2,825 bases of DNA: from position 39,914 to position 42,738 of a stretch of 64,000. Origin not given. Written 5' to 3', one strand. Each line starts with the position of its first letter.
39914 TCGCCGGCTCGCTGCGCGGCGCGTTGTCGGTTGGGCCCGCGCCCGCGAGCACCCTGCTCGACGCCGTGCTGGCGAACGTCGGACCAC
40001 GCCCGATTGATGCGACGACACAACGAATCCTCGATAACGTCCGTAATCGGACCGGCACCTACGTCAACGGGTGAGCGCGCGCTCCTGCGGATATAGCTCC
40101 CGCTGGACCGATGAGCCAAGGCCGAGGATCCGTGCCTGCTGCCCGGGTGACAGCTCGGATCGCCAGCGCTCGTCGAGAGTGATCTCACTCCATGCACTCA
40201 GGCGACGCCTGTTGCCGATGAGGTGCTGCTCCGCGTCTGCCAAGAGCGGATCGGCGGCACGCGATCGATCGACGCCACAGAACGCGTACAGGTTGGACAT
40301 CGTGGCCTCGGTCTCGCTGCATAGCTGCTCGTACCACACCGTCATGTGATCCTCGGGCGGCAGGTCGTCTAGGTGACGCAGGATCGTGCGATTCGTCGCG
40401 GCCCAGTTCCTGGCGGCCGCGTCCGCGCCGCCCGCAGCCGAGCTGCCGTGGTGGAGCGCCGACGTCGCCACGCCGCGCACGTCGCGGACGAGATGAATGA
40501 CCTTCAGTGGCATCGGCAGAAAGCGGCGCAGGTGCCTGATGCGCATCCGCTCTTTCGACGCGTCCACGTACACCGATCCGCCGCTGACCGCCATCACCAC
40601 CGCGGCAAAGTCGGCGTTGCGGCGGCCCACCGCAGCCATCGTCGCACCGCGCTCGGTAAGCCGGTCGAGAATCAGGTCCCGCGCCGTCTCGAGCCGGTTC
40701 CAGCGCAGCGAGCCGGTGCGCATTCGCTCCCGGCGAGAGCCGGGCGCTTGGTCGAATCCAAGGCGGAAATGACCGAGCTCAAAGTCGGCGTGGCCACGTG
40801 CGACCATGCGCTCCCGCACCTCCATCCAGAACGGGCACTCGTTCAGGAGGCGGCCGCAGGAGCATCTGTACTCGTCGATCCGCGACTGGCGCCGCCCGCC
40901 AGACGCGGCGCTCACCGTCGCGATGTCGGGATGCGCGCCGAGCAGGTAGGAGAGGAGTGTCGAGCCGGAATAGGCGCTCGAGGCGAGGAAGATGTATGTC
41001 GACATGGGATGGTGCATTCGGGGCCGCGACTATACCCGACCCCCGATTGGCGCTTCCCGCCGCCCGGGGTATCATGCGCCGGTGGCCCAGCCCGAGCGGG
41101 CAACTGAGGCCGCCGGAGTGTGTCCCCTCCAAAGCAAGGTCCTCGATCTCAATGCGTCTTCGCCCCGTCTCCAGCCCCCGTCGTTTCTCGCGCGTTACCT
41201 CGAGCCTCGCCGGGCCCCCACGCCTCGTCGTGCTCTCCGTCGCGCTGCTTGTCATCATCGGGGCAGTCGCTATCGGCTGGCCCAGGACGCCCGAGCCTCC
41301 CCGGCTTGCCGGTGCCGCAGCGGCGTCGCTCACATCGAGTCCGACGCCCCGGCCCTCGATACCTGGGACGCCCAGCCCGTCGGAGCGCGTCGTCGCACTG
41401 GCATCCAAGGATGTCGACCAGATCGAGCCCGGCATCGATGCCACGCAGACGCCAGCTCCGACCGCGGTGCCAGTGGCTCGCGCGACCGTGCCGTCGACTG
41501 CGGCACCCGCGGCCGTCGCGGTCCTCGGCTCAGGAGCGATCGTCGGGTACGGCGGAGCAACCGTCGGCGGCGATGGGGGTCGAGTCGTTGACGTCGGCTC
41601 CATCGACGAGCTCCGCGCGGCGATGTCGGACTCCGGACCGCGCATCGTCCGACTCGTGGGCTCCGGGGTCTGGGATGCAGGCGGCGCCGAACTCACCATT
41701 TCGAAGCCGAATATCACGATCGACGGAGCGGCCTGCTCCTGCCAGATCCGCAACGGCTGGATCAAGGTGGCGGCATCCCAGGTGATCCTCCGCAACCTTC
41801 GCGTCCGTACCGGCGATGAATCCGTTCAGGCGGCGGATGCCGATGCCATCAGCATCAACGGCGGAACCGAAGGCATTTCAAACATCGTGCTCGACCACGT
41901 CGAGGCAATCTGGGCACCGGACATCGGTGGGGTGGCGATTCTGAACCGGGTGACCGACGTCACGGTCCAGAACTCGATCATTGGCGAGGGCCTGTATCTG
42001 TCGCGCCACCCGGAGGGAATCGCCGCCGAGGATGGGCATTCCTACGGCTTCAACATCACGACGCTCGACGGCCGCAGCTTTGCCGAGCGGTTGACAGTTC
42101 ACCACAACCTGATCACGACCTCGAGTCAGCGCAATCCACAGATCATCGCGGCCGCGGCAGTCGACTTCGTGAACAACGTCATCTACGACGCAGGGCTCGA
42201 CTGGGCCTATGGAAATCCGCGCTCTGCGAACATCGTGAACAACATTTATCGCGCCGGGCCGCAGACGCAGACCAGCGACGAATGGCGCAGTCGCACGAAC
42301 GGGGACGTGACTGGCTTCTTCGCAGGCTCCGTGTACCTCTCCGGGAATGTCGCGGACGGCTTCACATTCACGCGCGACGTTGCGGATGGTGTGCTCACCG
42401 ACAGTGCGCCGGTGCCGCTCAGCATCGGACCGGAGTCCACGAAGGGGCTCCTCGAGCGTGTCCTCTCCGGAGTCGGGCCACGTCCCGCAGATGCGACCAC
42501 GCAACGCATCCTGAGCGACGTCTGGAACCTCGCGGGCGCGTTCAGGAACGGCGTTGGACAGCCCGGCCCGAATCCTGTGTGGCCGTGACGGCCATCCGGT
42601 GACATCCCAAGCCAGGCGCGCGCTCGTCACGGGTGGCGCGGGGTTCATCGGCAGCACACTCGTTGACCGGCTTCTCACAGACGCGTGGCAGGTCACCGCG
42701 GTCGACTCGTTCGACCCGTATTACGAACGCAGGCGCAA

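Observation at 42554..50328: Module for an N-formylated amino (uronic/pentose) sugar: ugd, SDR, formyltransferase, DegT aminotransferase, GT4 and VanZ-like protein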

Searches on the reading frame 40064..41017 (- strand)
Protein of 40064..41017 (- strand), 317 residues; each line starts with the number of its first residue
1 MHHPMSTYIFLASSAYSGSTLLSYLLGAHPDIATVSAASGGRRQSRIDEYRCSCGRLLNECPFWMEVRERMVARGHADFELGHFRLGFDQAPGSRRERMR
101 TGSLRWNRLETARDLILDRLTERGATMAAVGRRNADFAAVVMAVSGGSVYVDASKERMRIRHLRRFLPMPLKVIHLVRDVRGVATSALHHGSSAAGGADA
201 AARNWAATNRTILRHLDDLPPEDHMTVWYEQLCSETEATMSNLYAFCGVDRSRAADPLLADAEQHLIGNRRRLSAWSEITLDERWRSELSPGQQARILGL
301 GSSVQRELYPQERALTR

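Call 5: search_protein_families(library=pfam, proteins=[window:40064-41017:-], max_evalue=0.01)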
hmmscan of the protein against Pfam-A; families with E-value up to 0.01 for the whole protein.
window:40064-41017:- (317 aa): 2 families
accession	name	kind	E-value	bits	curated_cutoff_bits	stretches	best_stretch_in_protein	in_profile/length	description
PF13469.12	Sulfotransfer_3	-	7.6e-15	56.2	27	1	159-250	114-213/216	Sulfotransferase family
PF00685.33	Sulfotransfer_1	-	2e-06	27.8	22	1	9-250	4-182/255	Sulfotransferase domain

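Call 7: search_protein_families(library=ncbifam, proteins=[window:40064-41017:-], max_evalue=0.001)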
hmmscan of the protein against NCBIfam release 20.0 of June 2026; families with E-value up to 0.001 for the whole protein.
window:40064-41017:- (317 aa): 0 families

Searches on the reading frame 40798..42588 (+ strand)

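Call 5: search_protein_families(library=pfam, proteins=[window:40798-42588:+], max_evalue=0.01)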
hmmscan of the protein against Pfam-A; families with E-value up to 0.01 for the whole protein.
window:40798-42588:+ (596 aa): 2 families
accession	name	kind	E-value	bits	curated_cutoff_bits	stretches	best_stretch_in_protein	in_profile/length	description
PF00544.25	Pectate_lyase_4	-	0.00036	20.7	24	1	316-472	48-197/211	Pectate lyase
PF22039.1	HUTI_composite_bact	-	0.0025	17.8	25.5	1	259-275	6-22/26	Imidazolonepropionase-like composite domain, bacteria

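Call 7: search_protein_families(library=ncbifam, proteins=[window:40798-42588:+], max_evalue=0.001)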
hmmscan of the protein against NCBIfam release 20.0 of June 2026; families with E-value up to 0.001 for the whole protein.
window:40798-42588:+ (596 aa): 1 family
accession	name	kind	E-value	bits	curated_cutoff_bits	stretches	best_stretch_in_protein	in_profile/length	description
NF041900.1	pec_ly_PelZ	equivalog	7.4e-17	61.3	840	1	240-590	23-391/422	pectate lyase PelZ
